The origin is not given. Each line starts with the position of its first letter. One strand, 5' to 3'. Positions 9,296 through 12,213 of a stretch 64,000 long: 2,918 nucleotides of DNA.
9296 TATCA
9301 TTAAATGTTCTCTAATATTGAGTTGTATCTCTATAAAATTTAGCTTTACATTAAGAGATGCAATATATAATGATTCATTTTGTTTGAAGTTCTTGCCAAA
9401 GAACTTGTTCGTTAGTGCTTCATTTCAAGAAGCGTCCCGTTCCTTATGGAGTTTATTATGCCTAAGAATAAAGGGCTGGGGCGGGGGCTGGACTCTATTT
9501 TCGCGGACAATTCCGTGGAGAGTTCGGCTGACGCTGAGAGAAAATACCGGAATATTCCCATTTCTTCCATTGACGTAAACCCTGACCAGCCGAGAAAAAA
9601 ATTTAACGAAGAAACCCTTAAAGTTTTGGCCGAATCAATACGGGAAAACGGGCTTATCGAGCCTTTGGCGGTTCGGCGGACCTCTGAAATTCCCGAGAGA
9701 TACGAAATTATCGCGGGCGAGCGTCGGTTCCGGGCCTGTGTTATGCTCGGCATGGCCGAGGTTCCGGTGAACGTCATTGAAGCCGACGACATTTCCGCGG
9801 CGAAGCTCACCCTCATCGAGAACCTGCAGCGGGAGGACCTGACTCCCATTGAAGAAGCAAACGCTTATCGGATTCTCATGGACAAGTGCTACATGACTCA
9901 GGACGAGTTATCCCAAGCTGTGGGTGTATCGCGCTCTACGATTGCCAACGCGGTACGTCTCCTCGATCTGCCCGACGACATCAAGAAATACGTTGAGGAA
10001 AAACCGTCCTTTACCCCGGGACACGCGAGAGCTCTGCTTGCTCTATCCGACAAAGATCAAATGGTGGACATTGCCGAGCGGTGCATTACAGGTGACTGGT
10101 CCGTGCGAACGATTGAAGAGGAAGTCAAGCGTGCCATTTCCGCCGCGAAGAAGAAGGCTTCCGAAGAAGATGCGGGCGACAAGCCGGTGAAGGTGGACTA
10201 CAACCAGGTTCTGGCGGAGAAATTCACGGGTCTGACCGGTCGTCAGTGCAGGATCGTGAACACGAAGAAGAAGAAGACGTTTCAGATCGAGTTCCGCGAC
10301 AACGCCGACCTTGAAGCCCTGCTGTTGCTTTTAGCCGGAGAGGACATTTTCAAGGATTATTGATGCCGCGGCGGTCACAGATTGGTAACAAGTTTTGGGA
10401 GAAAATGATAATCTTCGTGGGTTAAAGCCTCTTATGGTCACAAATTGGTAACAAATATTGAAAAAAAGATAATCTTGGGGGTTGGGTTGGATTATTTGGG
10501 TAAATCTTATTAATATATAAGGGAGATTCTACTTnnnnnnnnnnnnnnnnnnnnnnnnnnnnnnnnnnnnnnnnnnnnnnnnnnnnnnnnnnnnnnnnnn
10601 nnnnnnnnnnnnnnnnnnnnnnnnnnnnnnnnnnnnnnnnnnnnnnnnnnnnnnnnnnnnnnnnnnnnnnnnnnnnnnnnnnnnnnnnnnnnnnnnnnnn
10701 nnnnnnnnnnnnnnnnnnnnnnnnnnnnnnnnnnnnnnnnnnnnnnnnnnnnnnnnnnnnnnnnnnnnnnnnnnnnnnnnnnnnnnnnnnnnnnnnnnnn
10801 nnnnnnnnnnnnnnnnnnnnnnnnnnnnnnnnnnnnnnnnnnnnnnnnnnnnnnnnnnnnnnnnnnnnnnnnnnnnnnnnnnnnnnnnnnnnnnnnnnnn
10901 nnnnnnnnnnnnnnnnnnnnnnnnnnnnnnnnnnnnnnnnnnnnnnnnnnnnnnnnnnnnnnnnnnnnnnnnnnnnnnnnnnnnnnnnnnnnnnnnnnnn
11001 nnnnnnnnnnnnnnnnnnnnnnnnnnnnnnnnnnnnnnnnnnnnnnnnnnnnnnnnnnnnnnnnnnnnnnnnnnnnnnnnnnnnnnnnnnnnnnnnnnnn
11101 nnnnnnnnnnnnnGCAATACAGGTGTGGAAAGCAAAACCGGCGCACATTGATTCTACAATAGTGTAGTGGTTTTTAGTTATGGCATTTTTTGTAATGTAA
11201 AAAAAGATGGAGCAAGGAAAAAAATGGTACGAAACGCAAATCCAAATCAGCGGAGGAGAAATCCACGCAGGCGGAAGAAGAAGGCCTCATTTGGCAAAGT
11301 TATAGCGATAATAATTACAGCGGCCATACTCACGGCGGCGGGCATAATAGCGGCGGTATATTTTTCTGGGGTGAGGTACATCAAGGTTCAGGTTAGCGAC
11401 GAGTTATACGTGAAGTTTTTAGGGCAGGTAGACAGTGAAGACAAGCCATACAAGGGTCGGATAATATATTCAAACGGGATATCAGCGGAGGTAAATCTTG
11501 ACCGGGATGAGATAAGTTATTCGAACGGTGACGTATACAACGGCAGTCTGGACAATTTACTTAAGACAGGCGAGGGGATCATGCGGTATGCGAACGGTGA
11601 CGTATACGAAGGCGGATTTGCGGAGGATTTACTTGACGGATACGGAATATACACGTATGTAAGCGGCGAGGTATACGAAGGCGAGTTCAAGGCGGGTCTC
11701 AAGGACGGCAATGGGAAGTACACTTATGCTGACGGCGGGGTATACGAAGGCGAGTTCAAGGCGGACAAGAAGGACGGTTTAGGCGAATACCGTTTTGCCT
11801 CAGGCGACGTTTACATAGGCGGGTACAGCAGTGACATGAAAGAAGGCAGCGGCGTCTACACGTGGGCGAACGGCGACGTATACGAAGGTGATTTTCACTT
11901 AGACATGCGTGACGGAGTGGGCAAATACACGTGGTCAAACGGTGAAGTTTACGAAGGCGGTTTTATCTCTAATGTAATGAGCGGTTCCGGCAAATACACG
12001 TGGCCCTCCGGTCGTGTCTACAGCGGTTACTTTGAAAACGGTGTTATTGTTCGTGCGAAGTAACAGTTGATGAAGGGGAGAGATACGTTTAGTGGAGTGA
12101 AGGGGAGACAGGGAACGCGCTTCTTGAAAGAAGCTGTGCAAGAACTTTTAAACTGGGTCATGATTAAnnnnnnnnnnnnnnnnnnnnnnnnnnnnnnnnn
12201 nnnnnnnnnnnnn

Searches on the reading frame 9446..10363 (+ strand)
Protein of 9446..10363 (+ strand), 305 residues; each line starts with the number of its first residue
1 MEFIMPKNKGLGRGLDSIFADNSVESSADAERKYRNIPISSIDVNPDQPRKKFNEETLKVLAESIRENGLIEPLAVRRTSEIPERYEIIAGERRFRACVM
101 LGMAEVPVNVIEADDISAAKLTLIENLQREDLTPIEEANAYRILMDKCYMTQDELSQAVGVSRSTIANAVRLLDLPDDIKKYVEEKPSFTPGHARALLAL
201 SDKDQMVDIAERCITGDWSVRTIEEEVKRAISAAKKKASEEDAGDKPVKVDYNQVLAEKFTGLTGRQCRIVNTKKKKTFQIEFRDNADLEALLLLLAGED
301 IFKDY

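Call 9: search_protein_families(library=pfam, proteins=[window:9446-10363:+])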
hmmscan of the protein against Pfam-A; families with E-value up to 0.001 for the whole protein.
window:9446-10363:+ (305 aa): 5 families
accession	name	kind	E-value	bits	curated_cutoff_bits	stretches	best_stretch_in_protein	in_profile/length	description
PF17762.8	HTH_ParB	-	4.6e-33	113.8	22.6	1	130-229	1-99/102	ParB HTH domain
PF02195.25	ParB_N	-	6.3e-28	97.1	26.3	1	34-128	3-95/95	ParB N-terminal domain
PF13412.12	HTH_24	-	9.1e-05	22.4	21.9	1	142-171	10-39/48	Winged helix-turn-helix DNA-binding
PF01978.25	TrmB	-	0.00011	22.4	25.6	1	137-173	10-46/68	Sugar-specific transcriptional regulator TrmB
PF01381.28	HTH_3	-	0.00098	19.5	23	0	144-168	4-28/55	Helix-turn-helix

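Call 30: find_homologous_proteins(query=window:9446-10363:+, max_evalue=1e-60)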
Query window:9446-10363:+ (305 aa): 598 proteins with E <= 1e-60 among 8000 candidates; the best 120 are listed.
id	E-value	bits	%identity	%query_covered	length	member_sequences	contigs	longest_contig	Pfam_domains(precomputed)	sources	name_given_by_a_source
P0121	2.0e-190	649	100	99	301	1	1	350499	PF17762.9,PF02195.27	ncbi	-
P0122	7.7e-154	529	81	99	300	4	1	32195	PF17762.9,PF02195.27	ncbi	-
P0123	2.7e-150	518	78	99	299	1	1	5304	PF01381.29,PF17762.9,PF02195.27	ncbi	-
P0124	8.3e-129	447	78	86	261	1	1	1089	PF17762.9,PF02195.27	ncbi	-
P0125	1.1e-93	332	55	98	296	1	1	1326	PF17762.9,PF02195.27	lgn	-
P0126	1.7e-93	331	55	98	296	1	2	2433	PF17762.9,PF02195.27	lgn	-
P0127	3.1e-93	330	55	98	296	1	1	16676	PF17762.9,PF02195.27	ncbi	ncbi:MAG: ParB/RepB/Spo0J family partition protein [Eubacteriales bacterium]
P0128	2.3e-92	328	54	99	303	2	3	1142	PF17762.9,PF02195.27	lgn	-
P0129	1.4e-90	322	54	99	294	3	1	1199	PF17762.9,PF02195.27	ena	-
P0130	1.7e-90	321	54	99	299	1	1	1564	PF17762.9,PF02195.27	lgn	-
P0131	4.8e-90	320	52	99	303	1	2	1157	PF17762.9,PF02195.27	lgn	-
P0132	5.5e-90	320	54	99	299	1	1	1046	PF17762.9,PF02195.27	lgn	-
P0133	1.8e-89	318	53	99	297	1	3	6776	PF17762.9,PF02195.27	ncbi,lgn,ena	-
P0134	3.4e-89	317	51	99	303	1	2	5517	PF17762.9,PF02195.27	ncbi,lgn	-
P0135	4.0e-89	317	53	99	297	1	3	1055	PF17762.9,PF02195.27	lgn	-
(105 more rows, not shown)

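Call 31: find_encoding_contigs(protein=P0122, flank=10000, max_places=4)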
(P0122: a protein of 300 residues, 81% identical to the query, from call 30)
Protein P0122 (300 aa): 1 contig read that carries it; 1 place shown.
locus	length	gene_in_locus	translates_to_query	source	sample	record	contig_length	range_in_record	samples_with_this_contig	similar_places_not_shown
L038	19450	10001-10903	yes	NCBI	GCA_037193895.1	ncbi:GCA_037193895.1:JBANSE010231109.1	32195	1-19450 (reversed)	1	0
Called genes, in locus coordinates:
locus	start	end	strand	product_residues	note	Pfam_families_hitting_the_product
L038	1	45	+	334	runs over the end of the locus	PF00022:Actin, PF06723:MreB_Mbl, PF00012:HSP70, PF14450:FtsA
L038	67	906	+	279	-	PF04085:MreC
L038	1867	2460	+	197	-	-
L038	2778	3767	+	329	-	PF01207:Dus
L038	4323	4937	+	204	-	PF01613:Flavin_Reduct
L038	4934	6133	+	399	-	PF06925:MGDG_synth, PF04101:Glyco_tran_28_C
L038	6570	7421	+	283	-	PF02527:GidB, PF13847:Methyltransf_31 (faint)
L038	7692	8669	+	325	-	PF02195:ParB_N, PF17762:HTH_ParB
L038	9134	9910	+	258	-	PF00142:Fer4_NifH (faint), PF01656:CbiA, PF02374:ArsA_ATPase (faint), PF09140:MipZ (faint), PF10609:ParA (weak), PF13614:AAA_31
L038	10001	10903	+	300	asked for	PF02195:ParB_N, PF17762:HTH_ParB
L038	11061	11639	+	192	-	-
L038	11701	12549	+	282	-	-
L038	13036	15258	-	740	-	PF00512:HisKA, PF02518:HATPase_c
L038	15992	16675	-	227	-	PF00072:Response_reg, PF00486:Trans_reg_C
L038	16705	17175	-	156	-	PF14242:DUF4342 (weak)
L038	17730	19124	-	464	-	PF10396:TrmE_N, PF12631:MnmE_helical, PF00350:Dynamin_N (faint), PF01926:MMR_HSR1, PF02421:FeoB_N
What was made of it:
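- Tried and rejected: However, gene order and orientation match L038, which lacks the second site (call 31).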

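Call 32: find_encoding_contigs(protein=P0123, flank=10000, max_places=4)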
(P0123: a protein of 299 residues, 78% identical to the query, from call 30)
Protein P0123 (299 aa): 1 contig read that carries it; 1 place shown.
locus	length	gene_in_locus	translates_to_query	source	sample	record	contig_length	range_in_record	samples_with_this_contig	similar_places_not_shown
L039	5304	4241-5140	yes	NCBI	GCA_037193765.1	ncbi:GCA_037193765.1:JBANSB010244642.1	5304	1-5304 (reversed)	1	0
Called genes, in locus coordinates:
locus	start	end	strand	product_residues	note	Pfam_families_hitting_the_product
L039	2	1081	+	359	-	?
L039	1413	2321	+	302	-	PF02195:ParB_N, PF17762:HTH_ParB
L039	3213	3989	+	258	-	PF00142:Fer4_NifH (faint), PF01656:CbiA, PF09140:MipZ (weak), PF10609:ParA (weak), PF13614:AAA_31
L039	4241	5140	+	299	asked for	PF02195:ParB_N, PF17762:HTH_ParB, PF01381:HTH_3 (faint)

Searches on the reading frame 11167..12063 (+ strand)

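Call 39: search_protein_families(library=pfam, proteins=[window:11167-12063:+])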
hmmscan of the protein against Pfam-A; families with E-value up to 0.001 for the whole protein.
window:11167-12063:+ (298 aa): 1 family
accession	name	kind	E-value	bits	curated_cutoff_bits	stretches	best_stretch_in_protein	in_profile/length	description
PF02493.26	MORN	-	6.2e-42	139.4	22.5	6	170-192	1-23/23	MORN repeat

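Call 47: search_protein_families(library=ncbifam, proteins=[window:11167-12063:+], max_evalue=0.00001)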
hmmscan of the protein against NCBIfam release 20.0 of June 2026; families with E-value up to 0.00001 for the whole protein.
window:11167-12063:+ (298 aa): 0 families
